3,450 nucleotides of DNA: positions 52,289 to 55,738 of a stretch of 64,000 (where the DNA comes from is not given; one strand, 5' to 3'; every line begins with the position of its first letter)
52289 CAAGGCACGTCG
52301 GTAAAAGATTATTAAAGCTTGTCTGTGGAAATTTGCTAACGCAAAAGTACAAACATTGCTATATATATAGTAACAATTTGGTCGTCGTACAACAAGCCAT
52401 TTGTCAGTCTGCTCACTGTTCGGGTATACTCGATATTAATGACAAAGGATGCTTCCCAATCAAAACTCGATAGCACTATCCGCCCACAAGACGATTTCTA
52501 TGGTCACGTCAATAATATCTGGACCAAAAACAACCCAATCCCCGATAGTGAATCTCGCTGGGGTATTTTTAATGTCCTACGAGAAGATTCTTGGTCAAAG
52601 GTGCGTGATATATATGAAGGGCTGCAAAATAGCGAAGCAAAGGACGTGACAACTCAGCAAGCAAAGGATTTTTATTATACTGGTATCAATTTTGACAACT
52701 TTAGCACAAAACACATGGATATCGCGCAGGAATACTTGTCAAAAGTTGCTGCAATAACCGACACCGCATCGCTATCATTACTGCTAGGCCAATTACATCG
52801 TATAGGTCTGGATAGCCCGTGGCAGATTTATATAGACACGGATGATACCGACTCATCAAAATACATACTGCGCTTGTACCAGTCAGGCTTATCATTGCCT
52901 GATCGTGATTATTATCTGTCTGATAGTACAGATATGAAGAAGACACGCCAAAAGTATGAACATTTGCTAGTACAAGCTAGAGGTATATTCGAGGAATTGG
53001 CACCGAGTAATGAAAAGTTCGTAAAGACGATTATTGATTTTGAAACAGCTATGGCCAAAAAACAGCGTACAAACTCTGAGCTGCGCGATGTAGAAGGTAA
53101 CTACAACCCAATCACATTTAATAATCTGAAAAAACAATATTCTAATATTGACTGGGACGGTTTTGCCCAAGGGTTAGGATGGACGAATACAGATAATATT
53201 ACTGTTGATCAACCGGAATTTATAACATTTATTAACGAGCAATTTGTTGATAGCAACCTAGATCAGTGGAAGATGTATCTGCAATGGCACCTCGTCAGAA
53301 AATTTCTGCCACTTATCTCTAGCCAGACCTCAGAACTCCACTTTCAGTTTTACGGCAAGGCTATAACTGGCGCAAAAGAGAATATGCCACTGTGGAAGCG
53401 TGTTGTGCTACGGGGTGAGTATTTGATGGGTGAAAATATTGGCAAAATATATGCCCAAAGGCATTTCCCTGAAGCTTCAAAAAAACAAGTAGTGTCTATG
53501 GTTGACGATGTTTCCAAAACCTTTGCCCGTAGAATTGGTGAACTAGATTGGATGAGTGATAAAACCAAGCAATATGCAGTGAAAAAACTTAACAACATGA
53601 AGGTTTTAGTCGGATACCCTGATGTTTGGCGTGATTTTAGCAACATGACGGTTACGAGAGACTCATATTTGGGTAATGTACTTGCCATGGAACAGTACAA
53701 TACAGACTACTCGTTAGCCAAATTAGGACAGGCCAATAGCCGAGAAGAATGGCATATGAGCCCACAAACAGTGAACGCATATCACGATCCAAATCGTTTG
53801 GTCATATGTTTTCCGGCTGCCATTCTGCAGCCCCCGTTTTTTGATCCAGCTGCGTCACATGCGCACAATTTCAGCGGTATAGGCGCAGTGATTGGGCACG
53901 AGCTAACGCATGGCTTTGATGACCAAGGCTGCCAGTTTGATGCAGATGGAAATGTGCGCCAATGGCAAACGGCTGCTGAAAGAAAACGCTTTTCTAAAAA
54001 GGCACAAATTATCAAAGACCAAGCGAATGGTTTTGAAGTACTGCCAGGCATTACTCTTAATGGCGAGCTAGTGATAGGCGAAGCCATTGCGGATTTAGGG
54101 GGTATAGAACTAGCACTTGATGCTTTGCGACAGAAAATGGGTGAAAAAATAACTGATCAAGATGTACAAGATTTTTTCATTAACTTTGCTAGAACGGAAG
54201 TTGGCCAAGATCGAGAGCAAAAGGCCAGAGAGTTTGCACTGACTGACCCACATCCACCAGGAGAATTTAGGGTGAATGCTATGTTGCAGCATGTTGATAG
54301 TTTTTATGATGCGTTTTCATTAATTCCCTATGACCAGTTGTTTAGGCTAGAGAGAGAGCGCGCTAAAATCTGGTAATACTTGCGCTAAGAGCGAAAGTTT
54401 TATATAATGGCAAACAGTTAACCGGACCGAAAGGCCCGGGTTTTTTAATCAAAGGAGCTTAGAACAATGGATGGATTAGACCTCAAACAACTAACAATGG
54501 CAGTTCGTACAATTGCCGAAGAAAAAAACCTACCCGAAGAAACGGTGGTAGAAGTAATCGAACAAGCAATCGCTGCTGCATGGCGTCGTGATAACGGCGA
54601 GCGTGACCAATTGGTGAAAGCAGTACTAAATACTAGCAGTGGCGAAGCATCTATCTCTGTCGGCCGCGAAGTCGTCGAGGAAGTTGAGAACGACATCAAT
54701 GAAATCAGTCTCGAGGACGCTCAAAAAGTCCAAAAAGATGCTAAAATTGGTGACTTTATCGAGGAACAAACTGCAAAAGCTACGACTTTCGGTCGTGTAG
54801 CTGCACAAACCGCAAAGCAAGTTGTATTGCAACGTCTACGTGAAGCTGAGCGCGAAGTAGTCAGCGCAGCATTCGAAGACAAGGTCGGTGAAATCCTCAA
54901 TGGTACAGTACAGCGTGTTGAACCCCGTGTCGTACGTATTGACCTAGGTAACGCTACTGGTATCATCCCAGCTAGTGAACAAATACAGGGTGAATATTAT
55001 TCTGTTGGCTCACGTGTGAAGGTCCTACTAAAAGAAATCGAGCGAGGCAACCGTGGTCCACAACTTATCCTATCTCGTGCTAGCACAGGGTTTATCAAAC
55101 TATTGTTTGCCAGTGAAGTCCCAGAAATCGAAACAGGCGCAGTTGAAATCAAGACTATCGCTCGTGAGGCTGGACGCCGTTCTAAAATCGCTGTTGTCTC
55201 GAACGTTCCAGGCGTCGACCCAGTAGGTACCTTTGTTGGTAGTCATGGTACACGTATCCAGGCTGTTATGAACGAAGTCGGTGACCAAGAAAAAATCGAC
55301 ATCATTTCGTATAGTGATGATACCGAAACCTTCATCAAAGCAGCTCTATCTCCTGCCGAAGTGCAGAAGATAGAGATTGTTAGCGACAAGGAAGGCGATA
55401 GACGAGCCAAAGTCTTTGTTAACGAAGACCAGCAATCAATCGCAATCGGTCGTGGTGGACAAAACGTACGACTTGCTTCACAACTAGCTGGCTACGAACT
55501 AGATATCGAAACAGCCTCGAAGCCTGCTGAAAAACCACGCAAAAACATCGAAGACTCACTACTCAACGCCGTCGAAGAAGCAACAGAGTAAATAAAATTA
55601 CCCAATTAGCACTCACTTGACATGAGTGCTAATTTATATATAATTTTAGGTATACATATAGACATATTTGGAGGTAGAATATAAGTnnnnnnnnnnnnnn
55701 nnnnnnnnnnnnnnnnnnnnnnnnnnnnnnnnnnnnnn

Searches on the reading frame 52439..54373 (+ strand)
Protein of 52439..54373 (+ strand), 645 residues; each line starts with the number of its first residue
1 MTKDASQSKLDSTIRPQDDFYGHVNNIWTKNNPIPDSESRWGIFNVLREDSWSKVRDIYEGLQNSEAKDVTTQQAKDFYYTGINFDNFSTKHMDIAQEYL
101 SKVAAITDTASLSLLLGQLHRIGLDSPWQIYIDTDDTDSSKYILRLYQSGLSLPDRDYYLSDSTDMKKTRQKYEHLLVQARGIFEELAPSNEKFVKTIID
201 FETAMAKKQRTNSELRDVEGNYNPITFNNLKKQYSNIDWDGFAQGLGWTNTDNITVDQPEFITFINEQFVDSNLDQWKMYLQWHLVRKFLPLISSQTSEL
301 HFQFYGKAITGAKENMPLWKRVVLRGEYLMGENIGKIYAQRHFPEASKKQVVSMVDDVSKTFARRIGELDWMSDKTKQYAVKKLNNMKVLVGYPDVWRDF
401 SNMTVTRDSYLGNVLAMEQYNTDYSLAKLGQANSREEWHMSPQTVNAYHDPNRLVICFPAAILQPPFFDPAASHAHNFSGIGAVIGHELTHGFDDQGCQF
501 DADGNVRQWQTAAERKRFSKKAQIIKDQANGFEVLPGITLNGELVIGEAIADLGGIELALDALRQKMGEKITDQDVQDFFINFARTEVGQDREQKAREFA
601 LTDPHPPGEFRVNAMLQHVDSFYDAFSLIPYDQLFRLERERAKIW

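Call 54: search_protein_families(library=pfam, proteins=[window:52439-54373:+], max_evalue=0.001)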
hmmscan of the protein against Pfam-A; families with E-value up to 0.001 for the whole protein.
window:52439-54373:+ (645 aa): 2 families
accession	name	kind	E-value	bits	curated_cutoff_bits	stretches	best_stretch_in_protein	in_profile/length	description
PF05649.18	Peptidase_M13_N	-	1.8e-101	340.8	32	1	16-394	1-381/381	Peptidase family M13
PF01431.27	Peptidase_M13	-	2.3e-52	178.1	24.5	1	446-638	1-201/205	Peptidase family M13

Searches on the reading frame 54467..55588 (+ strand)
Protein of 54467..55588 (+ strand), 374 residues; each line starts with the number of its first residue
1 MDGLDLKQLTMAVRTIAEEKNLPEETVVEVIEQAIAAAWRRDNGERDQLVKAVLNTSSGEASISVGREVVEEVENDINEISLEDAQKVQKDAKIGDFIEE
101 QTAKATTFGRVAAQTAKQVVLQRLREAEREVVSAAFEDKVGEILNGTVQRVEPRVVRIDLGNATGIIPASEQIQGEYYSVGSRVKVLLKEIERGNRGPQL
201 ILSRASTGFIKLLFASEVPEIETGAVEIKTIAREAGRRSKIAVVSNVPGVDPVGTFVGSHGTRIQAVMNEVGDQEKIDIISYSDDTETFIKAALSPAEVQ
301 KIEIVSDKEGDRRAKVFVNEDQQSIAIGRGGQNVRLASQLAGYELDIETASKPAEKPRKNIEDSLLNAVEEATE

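Call 54: search_protein_families(library=pfam, proteins=[window:54467-55588:+], max_evalue=0.001)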
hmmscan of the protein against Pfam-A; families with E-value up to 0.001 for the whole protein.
window:54467-55588:+ (374 aa): 5 families
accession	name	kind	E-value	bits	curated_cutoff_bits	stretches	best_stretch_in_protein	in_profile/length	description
PF08529.16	NusA_N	-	1.7e-32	112.6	23.8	1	9-130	2-119/119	NusA N-terminal domain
PF13184.12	KH_5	-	8.2e-24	84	27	1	235-304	1-69/69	NusA-like KH domain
PF00575.29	S1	-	1.4e-10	41.8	22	1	138-200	2-71/74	S1 RNA binding domain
PF23095.1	KH_NusA_C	-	1.2e-07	32.1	34.2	1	316-349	3-36/59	Transcription termination/antitermination protein NusA, KH domain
PF07650.23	KH_2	-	8.4e-05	22.8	22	1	289-346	5-59/78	KH domain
